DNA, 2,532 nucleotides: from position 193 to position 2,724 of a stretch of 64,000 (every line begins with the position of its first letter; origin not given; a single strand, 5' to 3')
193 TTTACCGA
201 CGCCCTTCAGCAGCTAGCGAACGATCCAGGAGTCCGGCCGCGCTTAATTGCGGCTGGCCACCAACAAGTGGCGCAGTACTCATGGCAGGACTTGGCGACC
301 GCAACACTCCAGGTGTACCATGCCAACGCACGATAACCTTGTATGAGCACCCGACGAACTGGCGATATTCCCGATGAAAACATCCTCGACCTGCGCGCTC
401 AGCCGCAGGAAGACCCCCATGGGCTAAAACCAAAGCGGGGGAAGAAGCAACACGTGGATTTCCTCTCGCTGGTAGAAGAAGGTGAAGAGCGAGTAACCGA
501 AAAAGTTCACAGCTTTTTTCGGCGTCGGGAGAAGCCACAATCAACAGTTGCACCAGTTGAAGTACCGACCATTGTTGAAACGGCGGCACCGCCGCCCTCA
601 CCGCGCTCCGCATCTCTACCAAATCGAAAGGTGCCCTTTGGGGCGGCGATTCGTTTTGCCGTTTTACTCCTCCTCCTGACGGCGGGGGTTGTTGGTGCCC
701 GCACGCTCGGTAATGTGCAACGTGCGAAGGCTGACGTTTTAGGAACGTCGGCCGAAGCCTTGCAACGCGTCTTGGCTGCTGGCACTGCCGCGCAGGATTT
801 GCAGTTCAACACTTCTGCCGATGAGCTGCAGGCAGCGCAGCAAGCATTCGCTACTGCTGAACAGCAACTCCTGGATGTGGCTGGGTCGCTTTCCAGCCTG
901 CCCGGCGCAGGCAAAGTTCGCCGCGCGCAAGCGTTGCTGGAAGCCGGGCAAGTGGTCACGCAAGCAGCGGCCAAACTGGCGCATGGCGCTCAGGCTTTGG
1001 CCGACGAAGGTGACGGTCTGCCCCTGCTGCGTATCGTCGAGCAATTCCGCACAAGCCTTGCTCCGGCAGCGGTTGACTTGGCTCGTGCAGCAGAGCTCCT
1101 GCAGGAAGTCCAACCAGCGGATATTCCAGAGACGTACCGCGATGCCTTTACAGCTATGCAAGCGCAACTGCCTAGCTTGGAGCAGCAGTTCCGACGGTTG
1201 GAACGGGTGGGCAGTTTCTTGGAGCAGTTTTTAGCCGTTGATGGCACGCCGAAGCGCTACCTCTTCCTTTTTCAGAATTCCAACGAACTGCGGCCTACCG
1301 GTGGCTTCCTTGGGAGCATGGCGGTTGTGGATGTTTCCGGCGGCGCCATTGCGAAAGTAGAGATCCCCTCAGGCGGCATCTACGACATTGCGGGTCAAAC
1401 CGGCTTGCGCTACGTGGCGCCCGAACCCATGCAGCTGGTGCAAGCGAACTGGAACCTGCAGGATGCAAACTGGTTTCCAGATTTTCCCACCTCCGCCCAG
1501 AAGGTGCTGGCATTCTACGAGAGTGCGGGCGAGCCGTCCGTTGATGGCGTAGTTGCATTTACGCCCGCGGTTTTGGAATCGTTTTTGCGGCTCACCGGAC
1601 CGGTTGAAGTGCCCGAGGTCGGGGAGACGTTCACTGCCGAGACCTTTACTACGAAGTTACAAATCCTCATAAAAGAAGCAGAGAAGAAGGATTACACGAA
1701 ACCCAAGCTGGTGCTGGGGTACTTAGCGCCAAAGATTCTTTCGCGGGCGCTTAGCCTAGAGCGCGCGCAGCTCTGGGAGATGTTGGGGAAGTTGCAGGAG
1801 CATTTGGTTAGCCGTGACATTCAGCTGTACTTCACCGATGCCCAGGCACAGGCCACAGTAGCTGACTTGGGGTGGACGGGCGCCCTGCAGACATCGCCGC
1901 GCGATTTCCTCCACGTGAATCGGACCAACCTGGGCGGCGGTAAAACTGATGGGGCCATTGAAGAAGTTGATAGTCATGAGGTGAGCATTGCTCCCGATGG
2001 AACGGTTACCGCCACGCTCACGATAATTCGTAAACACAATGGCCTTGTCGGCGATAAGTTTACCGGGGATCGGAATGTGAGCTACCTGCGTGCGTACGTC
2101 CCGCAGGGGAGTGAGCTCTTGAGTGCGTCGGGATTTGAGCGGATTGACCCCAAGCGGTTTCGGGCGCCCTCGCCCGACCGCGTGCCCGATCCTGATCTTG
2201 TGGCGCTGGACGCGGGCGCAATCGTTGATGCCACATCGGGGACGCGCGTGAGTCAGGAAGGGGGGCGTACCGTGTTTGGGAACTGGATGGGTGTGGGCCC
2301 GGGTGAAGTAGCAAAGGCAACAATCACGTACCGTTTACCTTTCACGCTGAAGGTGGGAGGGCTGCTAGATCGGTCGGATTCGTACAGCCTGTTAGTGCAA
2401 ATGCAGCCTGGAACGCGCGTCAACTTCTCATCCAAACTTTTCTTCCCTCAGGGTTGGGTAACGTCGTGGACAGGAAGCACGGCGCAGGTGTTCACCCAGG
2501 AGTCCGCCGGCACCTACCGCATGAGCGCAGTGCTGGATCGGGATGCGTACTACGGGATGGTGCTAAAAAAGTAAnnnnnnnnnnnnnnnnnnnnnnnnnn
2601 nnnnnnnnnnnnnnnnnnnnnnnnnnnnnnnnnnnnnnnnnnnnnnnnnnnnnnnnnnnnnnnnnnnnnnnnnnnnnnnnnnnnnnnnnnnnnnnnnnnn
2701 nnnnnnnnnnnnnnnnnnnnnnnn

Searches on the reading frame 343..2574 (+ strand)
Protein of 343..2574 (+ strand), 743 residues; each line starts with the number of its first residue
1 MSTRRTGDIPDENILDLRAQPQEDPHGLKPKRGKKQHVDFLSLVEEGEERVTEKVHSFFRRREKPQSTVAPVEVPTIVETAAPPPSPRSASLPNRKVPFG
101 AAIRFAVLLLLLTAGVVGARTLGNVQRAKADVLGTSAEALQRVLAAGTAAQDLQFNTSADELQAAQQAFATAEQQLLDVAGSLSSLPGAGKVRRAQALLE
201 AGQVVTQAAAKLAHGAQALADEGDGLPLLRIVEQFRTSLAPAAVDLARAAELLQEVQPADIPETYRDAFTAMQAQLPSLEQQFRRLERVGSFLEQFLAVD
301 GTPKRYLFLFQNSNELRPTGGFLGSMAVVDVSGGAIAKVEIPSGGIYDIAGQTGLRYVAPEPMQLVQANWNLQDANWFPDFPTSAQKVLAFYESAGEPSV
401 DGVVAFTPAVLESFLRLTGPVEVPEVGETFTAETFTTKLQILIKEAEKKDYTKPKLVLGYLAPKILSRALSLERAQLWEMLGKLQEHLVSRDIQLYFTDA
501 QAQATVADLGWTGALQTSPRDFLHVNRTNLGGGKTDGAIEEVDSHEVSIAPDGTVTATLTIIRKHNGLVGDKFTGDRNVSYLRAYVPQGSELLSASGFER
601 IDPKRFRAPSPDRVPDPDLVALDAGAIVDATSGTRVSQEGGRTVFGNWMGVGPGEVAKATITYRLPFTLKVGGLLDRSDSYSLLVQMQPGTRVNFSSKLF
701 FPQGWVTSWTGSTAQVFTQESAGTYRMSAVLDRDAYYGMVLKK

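Call 68: search_protein_families(library=pfam, proteins=[window:343-2574:+], max_evalue=0.001)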
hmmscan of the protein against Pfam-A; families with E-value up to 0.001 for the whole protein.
window:343-2574:+ (743 aa): 1 family
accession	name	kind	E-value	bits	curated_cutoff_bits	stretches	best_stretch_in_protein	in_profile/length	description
PF13196.11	DUF4012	-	1.7e-28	100.4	28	1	303-437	3-137/144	Protein of unknown function (DUF4012)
